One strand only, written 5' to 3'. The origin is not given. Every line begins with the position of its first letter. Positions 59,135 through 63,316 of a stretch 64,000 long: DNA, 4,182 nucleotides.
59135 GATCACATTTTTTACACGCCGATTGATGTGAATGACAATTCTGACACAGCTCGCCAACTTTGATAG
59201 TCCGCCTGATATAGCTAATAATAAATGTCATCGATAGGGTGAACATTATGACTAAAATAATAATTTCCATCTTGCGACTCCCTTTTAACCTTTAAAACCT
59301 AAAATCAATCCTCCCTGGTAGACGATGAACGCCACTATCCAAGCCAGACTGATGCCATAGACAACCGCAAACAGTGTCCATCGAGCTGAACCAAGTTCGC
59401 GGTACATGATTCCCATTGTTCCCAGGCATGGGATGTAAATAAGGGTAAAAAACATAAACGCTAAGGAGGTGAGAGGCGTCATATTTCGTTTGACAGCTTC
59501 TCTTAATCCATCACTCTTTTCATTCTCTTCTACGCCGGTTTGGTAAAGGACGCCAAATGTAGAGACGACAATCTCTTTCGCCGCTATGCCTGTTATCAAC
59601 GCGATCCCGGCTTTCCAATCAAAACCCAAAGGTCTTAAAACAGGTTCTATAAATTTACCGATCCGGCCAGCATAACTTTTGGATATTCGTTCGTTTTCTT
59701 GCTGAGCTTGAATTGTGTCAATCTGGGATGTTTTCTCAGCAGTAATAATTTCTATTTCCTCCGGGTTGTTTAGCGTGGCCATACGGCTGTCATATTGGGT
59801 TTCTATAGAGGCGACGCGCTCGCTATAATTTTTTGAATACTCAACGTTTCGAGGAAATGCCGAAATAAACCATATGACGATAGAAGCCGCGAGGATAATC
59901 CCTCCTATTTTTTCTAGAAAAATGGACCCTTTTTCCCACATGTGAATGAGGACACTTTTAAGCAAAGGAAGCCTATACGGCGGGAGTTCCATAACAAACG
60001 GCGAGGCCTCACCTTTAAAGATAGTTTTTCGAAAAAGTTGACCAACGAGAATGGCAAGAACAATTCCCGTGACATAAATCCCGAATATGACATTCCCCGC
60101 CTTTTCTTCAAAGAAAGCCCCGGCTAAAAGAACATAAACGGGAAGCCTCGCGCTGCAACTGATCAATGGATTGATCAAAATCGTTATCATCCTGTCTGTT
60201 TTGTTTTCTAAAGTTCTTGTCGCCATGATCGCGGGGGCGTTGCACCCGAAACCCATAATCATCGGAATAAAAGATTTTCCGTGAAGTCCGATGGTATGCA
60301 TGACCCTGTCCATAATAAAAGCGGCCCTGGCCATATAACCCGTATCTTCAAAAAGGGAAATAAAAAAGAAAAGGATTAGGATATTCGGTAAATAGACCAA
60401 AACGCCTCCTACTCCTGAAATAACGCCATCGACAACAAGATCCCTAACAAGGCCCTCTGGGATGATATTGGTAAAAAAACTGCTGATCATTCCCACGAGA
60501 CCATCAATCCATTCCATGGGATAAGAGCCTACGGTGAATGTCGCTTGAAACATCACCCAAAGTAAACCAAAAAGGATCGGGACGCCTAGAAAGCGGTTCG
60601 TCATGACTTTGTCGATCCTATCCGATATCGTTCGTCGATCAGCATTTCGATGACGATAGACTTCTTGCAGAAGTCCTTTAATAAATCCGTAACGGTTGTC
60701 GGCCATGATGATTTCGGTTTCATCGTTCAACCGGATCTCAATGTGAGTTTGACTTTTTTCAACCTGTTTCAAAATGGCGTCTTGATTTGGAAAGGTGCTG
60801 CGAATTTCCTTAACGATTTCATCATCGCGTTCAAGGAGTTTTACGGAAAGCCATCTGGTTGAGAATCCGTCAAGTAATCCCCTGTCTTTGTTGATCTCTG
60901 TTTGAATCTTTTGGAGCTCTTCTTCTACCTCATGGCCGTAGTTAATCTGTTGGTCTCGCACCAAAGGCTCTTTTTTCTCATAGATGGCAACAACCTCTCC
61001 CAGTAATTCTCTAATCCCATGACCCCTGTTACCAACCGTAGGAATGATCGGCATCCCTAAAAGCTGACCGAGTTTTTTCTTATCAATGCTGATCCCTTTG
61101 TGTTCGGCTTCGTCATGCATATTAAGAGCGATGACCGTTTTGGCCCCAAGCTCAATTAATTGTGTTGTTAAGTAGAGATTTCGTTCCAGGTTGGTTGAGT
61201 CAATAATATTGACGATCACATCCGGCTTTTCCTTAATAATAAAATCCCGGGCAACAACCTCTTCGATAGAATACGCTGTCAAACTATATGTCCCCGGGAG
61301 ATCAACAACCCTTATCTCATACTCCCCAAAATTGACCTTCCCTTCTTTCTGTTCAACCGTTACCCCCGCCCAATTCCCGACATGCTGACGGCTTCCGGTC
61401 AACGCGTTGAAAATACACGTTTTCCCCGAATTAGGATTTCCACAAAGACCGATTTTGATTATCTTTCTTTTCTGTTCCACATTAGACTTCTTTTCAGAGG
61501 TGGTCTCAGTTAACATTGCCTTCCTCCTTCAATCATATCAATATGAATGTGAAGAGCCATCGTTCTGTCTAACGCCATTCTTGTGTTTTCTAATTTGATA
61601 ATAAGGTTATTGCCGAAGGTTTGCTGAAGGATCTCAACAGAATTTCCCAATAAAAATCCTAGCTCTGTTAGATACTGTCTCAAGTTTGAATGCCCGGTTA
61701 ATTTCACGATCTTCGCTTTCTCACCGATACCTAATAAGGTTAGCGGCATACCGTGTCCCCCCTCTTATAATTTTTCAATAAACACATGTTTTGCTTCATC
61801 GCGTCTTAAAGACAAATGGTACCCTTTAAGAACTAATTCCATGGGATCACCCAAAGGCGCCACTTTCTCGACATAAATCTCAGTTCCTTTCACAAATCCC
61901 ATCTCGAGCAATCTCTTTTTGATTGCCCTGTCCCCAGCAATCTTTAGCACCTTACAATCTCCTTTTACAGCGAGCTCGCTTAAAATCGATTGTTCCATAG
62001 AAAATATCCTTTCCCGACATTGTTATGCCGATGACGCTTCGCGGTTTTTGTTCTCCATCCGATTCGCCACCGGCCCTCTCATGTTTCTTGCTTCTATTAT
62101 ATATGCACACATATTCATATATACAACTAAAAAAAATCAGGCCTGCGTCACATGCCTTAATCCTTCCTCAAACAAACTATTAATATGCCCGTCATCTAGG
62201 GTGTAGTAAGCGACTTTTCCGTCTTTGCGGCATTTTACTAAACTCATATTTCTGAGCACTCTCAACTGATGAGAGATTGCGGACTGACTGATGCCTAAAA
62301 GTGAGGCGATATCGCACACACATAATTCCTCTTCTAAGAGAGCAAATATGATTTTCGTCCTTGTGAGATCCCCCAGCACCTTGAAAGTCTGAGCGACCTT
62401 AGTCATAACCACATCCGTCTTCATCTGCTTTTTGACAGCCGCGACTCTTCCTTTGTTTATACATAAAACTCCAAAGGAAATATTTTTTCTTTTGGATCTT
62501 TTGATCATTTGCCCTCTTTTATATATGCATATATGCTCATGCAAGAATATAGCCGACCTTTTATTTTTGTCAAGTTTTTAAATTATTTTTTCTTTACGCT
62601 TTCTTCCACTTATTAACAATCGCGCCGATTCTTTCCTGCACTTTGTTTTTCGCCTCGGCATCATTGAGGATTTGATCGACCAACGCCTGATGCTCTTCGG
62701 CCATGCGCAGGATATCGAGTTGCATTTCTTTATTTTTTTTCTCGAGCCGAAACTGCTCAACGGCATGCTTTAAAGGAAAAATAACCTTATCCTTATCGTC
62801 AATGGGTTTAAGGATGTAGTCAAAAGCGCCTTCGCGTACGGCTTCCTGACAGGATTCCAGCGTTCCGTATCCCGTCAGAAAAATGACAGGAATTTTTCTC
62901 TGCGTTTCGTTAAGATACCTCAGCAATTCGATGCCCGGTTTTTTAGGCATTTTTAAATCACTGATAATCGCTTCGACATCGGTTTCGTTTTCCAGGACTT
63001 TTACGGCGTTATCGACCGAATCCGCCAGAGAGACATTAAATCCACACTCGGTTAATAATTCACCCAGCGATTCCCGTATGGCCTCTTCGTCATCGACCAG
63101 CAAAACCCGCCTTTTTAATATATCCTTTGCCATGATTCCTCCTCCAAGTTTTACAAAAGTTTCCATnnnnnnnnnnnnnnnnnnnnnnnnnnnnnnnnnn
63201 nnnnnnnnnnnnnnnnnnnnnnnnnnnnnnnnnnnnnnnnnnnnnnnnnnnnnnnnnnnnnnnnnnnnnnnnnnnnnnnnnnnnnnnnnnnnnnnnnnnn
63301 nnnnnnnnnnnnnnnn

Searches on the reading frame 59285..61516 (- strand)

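Call 36: search_protein_families(library=ncbifam, proteins=[window:59285-61516:-], max_evalue=0.01)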
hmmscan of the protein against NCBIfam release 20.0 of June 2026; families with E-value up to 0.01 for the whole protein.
window:59285-61516:- (743 aa): 22 families
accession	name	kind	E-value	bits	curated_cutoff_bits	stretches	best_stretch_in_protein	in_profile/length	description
TIGR00437.1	feoB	equivalog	1e-198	661.9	315.65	1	26-707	1-594/594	ferrous iron transport protein B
NF007105.0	PRK09554.1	equivalog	5.5e-162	540.7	683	3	19-558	3-536/772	Fe(2+) transporter permease subunit FeoB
TIGR03594.1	GTPase_EngA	equivalog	2.3e-13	50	306.7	1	19-191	175-358/432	ribosome biogenesis GTPase Der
TIGR00231.1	small_GTP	domain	1.1e-08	35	42.5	1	18-175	2-162/164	GTP-binding protein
NF003661.0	PRK05291.1-3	equivalog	1.2e-07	31.4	380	1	8-192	205-383/448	tRNA uridine-5-carboxymethylaminomethyl(34) synthesis GTPase MnmE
TIGR00450.1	mnmE_trmE_thdF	equivalog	4.2e-07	29.4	252.6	1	11-215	201-402/446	tRNA uridine-5-carboxymethylaminomethyl(34) synthesis GTPase MnmE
NF000908.1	PRK00089.1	equivalog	6.6e-07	28.9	237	1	22-191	6-179/291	GTPase Era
NF007071.0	PRK09518.1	equivalog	2.6e-06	26.3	953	1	7-183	259-435/706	bifunctional cytidylate kinase/GTPase Der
NF008955.0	PRK12297.1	equivalog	4.4e-06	25.8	406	1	17-190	156-339/429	GTPase ObgE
TIGR02729.1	Obg_CgtA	equivalog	4.8e-06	25.8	280.25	1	19-176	157-325/329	Obg family GTPase CgtA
NF002828.0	PRK03003.1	equivalog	4.8e-06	25.4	631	1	13-176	34-197/477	ribosome biogenesis GTPase Der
TIGR00436.1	era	equivalog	7.9e-06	25.4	116.25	1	20-168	1-152/270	GTPase Era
NF003255.0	PRK04213.1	equivalog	8.6e-06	25.2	164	1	15-76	5-62/204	GTP-binding protein EngB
TIGR03596.1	GTPase_YlqF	equivalog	1.1e-05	25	208.2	1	7-75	106-172/276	ribosome biogenesis GTPase YlqF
NF008956.1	PRK12299.1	equivalog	2.5e-05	23.4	300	1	18-119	156-259/327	GTPase ObgE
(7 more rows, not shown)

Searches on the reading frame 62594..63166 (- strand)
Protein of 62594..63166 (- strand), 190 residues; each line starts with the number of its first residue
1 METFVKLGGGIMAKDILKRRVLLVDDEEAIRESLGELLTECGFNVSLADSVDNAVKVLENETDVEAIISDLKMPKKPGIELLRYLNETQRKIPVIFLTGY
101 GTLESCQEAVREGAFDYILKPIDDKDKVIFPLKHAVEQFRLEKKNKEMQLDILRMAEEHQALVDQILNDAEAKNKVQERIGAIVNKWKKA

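Call 34: find_encoding_contigs(protein=window:62594-63166:-, flank=10000, max_places=3)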
Protein window:62594-63166:- (190 aa): 1 contig read that carries it; 1 place shown.
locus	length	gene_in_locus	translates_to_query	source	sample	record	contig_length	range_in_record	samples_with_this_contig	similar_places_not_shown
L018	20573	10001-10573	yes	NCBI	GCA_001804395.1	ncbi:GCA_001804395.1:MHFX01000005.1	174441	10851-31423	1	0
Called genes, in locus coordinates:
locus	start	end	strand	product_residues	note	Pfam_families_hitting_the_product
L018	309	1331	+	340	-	PF25216:Volactin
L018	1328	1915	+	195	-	-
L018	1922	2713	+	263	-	-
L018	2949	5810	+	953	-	PF00672:HAMP, PF00989:PAS, PF08448:PAS_4 (weak), PF13426:PAS_9, PF00989:PAS (weak), PF08448:PAS_4, PF13426:PAS_9, PF02518:HATPase_c, +3 more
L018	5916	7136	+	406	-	PF00072:Response_reg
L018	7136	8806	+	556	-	PF00072:Response_reg, PF00512:HisKA, PF02518:HATPase_c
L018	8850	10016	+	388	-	PF00072:Response_reg, PF00512:HisKA (weak), PF02518:HATPase_c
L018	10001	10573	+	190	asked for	PF00072:Response_reg, PF03709:OKR_DC_1_N (weak)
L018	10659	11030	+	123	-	PF01022:HTH_5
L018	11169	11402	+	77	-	PF04023:FeoA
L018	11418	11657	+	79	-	PF04023:FeoA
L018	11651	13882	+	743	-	PF01926:MMR_HSR1, PF02421:FeoB_N, PF17910:FeoB_Cyto, PF07670:Gate, PF07664:FeoB_C, PF07670:Gate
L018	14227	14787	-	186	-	PF09990:DUF2231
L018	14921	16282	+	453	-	PF07396:Porin_O_P (faint)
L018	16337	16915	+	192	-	PF04205:FMN_bind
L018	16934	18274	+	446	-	PF13372:Alginate_exp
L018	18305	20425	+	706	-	PF00122:E1-E2_ATPase, PF00702:Hydrolase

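Call 36: search_protein_families(library=ncbifam, proteins=[L018:309-1331:+, L018:1328-1915:+, L018:1922-2713:+], max_evalue=0.01)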
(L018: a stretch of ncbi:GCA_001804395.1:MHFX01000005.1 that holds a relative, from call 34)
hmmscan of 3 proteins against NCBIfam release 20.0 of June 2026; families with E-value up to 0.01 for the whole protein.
L018:309-1331:+ (340 aa): 1 family
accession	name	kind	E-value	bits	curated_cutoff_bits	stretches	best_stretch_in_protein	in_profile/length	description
NF040964.1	MamK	subfamily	9.9e-06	24.8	400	1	66-217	39-185/335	MamK family actin-like protein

L018:1328-1915:+ (195 aa): 0 families

L018:1922-2713:+ (263 aa): 3 families
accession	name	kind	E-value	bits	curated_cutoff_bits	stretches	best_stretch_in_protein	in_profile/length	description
NF040576.1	T2SS_GspM_XpsM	equivalog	0.00022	21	60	1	14-98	3-85/180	type II secretion system protein GspM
TIGR02168.1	SMC_prok_B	equivalog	0.0011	16.8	567.35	1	45-247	777-985/1181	chromosome segregation protein SMC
TIGR04211.1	SH3_and_anchor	equivalog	0.0054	16.4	65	0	43-135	64-155/198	TIGR04211 family SH3 domain-containing protein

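Call 56: find_related_loci(query=window:62594-63166:-, collection=metagenome_contigs, flank=10000)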
Query window:62594-63166:- (190 aa) in metagenome_contigs; peptide patterns used: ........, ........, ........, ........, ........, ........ (x = any residue, [..] = any of these).
599 stretches matched a pattern (row limit reached: there are more); 364 encode a relative of the query (tblastn E <= 1e-3); the best 80 are kept; 80 distinct loci.
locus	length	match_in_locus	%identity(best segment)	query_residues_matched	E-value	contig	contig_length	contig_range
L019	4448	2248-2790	67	8-188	2e-81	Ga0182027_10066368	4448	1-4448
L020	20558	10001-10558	60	2-187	4e-72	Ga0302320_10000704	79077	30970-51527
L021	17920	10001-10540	63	8-187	1e-71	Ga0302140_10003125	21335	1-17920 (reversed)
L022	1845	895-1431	65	12-190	2e-73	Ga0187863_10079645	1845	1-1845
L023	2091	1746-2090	68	21-135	6e-50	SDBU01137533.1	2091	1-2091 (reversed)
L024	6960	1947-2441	35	20-177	4e-23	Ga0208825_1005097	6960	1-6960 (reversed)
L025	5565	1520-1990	35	17-180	7e-23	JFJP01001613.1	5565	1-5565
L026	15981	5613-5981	39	21-145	1e-22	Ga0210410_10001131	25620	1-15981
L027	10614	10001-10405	35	20-154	1e-21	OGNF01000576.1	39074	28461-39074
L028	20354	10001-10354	39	20-136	1e-21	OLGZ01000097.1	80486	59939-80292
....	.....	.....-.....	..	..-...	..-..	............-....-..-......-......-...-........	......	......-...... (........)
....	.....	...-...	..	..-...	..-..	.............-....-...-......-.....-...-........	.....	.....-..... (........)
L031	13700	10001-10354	38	20-136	3e-21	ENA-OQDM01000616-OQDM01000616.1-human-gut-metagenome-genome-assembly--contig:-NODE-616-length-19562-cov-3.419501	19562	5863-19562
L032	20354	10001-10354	38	20-136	3e-21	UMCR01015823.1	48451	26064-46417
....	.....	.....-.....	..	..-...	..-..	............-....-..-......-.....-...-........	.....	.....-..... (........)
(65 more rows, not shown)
